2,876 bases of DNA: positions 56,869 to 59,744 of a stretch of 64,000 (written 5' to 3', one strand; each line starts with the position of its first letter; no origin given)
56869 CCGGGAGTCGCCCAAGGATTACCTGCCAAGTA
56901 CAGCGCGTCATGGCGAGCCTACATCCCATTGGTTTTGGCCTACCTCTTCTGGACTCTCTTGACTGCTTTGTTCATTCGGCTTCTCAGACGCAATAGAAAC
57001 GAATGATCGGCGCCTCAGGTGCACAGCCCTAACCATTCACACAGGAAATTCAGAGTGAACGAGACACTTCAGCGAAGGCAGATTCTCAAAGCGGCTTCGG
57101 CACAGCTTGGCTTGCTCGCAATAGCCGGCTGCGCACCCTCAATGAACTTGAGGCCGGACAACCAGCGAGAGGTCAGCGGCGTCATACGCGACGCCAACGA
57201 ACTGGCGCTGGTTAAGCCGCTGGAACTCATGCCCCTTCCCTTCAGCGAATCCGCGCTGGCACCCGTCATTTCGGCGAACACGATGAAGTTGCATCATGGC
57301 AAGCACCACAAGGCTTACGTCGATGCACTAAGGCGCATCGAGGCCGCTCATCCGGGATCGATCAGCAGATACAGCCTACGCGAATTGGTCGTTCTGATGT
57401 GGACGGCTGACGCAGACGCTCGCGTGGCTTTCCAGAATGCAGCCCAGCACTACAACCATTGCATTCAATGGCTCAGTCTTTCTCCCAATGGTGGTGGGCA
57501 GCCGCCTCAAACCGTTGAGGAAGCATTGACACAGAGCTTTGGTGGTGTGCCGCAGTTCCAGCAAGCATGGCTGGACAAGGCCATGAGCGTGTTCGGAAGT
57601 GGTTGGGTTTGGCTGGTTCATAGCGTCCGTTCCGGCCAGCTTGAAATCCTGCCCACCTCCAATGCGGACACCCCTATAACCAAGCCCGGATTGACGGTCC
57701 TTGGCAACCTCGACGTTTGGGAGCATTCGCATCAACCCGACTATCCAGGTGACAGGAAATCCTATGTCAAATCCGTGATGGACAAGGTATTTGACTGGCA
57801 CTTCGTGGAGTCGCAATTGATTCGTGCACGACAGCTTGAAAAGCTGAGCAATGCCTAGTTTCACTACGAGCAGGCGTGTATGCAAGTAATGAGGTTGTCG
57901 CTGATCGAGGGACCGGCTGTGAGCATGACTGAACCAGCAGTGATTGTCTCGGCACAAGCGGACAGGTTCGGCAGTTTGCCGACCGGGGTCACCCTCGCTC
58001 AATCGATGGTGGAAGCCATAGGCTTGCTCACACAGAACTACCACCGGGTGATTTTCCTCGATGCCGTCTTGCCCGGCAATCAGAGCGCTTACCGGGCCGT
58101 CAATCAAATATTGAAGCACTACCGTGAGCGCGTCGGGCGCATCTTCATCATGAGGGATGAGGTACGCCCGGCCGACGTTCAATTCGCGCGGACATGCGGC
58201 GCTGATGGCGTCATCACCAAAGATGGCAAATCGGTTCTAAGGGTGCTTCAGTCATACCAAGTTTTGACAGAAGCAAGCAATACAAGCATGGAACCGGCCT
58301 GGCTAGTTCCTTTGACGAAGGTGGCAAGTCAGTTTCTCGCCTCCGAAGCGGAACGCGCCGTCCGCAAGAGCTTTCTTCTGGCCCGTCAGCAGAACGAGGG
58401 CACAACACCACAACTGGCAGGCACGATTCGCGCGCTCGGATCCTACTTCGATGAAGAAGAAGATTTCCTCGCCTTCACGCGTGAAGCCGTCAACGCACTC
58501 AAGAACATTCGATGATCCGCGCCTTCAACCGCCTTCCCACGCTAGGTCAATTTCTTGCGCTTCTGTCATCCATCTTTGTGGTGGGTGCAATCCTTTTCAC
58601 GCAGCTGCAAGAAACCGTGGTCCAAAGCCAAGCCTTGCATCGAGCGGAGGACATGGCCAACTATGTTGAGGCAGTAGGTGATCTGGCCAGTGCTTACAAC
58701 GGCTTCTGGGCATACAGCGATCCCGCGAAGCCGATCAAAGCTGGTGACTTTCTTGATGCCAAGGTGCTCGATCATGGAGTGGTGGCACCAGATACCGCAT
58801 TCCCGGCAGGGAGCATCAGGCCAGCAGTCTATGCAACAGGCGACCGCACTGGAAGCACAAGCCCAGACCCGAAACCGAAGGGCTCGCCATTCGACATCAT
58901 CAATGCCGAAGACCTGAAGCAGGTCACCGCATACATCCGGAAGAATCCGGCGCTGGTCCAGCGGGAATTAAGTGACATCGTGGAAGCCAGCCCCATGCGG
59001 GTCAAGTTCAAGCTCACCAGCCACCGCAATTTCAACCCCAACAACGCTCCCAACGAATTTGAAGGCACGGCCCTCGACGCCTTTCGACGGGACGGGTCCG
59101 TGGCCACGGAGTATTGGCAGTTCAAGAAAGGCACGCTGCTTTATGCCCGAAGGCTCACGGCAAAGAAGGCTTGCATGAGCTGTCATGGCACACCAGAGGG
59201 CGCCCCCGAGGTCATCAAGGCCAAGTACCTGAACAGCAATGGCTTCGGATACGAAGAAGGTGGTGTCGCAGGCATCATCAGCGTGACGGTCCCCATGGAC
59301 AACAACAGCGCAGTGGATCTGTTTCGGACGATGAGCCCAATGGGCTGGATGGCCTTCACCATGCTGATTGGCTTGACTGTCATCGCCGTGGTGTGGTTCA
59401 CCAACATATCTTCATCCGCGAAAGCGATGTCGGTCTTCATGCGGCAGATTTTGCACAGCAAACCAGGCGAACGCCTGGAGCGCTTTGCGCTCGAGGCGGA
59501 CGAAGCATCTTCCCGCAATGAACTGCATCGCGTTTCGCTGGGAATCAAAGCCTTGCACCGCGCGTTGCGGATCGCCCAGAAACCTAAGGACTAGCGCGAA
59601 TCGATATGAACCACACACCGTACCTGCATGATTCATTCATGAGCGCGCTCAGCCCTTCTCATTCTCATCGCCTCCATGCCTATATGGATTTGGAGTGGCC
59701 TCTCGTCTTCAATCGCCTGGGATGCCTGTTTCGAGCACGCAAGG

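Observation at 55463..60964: Tightly packed eight-gene island operon mixing three unknown proteins with an exported Fe-SOD, a receiver-like protein, a c-haem DUF3365 sensor domain, a di-iron protein and a Cro-like regulator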

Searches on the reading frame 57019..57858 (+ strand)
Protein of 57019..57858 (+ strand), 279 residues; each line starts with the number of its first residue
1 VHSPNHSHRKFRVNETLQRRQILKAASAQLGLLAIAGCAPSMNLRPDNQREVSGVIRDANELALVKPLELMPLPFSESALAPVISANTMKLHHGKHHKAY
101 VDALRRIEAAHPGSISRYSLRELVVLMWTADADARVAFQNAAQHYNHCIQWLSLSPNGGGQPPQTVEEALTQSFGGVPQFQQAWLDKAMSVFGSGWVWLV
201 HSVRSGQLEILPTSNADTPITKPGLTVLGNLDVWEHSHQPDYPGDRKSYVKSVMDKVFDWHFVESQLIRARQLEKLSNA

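Call 3: search_protein_families(library=pfam, proteins=[window:57019-57858:+], max_evalue=0.1)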
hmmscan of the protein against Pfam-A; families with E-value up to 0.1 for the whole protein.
window:57019-57858:+ (279 aa): 2 families
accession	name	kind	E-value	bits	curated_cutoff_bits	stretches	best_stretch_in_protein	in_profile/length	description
PF02777.23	Sod_Fe_C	-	1.8e-23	82.9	20.9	1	164-265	3-101/102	Iron/manganese superoxide dismutases, C-terminal domain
PF00081.27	Sod_Fe_N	-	3.7e-16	59.8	27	1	69-155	3-82/82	Iron/manganese superoxide dismutases, alpha-hairpin domain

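Call 15: search_protein_families(library=ncbifam, proteins=[window:57019-57858:+], max_evalue=0.01)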
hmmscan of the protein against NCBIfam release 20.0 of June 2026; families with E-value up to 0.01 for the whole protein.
window:57019-57858:+ (279 aa): 3 families
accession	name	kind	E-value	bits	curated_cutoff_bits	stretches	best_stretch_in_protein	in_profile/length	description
NF007832.0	PRK10543.1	equivalog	7.3e-43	146.4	348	1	68-267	3-191/193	superoxide dismutase [Fe]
NF008177.0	PRK10925.1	equivalog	1.1e-25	90.7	363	1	70-261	5-196/206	superoxide dismutase [Mn]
NF041312.1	Superox_dis_Halo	equivalog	5.2e-25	88.6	300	1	69-267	1-188/196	superoxide dismutase [Mn]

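Call 73: search_protein_families(library=padloc, proteins=[window:57019-57858:+], max_evalue=0.01)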
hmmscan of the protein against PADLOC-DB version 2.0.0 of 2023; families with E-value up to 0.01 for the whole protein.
window:57019-57858:+ (279 aa): 0 families

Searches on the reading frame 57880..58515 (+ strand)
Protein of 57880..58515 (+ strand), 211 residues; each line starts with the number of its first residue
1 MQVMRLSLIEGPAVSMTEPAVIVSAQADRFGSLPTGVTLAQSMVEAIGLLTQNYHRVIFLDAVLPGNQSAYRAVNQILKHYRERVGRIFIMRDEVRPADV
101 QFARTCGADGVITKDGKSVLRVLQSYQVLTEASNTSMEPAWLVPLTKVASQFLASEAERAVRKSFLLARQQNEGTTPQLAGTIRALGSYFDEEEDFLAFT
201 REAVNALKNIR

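Call 3: search_protein_families(library=pfam, proteins=[window:57880-58515:+], max_evalue=0.1)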
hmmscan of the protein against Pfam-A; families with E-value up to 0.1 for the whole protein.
window:57880-58515:+ (211 aa): 2 families
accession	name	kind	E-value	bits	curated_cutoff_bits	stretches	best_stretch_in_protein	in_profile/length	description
PF00072.30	Response_reg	-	0.00048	20.7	30.2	1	37-116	25-101/111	Response regulator receiver domain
PF20274.4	cREC_REC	-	0.021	15.9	27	1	33-81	11-60/88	Cyclic-phosphate processing Receiver domain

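Call 15: search_protein_families(library=ncbifam, proteins=[window:57880-58515:+], max_evalue=0.01)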
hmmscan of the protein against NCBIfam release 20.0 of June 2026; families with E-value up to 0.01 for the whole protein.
window:57880-58515:+ (211 aa): 0 families

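Call 73: search_protein_families(library=padloc, proteins=[window:57880-58515:+], max_evalue=0.01)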
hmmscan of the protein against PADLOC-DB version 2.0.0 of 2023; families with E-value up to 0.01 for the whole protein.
window:57880-58515:+ (211 aa): 0 families

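Call 74: search_protein_families(library=phrogs, proteins=[window:57880-58515:+], max_evalue=0.01)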
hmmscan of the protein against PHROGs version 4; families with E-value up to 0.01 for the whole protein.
window:57880-58515:+ (211 aa): 0 families

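Call 76: search_dna_similar(query=window:57880-58515:+, collection=plasmids, mode=protein, max_evalue=0.001, max_rows=10)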
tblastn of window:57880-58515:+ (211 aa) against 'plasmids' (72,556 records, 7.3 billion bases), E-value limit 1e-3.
No match.

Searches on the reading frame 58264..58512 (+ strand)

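Call 75: search_protein_families(library=pfam, proteins=[window:58264-58512:+], max_evalue=1)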
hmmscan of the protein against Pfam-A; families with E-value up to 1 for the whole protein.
seq(83 aa): 1 family
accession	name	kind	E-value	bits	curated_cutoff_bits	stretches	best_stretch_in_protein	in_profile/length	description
PF15819.10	Fibin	-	0.097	12.9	27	1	27-76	54-103/190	Fin bud initiation factor homologue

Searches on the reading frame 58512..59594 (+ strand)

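Call 3: search_protein_families(library=pfam, proteins=[window:58512-59594:+], max_evalue=0.1)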
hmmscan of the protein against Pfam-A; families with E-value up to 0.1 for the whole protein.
window:58512-59594:+ (360 aa): 3 families
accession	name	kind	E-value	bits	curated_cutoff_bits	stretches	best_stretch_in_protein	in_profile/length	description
PF11845.13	Tll0287-like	-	2.7e-26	93.2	24.1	1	130-261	34-144/144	Tll0287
PF00034.26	Cytochrom_C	-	0.014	17.1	21.3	0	118-144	62-88/90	Cytochrome c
PF13442.11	Cytochrome_CBB3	-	0.071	13.9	27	0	217-235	10-28/68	Cytochrome C oxidase, cbb3-type, subunit III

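Call 15: search_protein_families(library=ncbifam, proteins=[window:58512-59594:+], max_evalue=0.01)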
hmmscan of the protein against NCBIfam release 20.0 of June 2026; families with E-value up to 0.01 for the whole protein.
window:58512-59594:+ (360 aa): 0 families

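Call 73: search_protein_families(library=padloc, proteins=[window:58512-59594:+], max_evalue=0.01)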
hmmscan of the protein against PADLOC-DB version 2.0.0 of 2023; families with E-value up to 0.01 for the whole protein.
window:58512-59594:+ (360 aa): 0 families
